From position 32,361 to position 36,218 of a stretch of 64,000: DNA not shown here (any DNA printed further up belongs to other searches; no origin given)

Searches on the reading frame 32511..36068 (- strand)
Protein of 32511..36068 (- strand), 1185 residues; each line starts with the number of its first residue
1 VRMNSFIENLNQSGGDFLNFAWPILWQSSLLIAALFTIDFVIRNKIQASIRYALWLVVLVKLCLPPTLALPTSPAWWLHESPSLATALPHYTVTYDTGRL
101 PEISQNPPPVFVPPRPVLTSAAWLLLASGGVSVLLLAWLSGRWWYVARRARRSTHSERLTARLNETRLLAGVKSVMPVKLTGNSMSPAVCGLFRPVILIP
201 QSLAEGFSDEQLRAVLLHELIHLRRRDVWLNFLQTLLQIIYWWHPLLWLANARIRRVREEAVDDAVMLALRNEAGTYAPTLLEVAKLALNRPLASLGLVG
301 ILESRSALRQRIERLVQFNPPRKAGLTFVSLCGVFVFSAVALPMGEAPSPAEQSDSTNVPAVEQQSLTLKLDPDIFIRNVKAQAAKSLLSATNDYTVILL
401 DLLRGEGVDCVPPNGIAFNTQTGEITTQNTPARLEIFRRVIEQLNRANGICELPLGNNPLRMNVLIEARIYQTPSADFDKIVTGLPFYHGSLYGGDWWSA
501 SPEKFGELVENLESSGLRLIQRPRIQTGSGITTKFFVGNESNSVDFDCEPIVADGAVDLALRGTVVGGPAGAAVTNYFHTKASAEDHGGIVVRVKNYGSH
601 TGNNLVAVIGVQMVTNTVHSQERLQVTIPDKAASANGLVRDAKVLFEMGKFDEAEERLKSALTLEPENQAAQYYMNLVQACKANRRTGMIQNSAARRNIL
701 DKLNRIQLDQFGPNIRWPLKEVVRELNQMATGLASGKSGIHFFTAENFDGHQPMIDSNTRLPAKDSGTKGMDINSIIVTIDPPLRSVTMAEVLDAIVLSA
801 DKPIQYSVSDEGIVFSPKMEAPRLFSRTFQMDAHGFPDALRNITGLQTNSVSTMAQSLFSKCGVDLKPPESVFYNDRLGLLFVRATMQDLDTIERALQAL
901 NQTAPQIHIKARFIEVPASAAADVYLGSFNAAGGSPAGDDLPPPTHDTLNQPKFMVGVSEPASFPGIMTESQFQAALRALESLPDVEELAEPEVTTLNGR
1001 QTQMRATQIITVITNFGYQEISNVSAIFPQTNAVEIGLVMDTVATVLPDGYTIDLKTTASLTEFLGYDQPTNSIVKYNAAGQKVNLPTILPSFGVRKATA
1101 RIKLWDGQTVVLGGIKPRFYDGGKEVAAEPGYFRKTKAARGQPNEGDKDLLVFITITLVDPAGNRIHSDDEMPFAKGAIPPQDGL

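Call 58: search_protein_families(library=pfam, proteins=[window:32511-36068:-], max_evalue=0.0001)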
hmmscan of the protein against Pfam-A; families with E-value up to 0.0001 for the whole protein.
window:32511-36068:- (1185 aa): 2 families
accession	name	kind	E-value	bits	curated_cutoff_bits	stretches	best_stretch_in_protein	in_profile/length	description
PF05569.17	Peptidase_M56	-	1.4e-42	146.4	31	1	27-314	9-295/296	BlaR1 peptidase M56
PF00263.26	Secretin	-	9.5e-09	35.5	27.5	1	979-1115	1-122/169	Bacterial type II and III secretion system protein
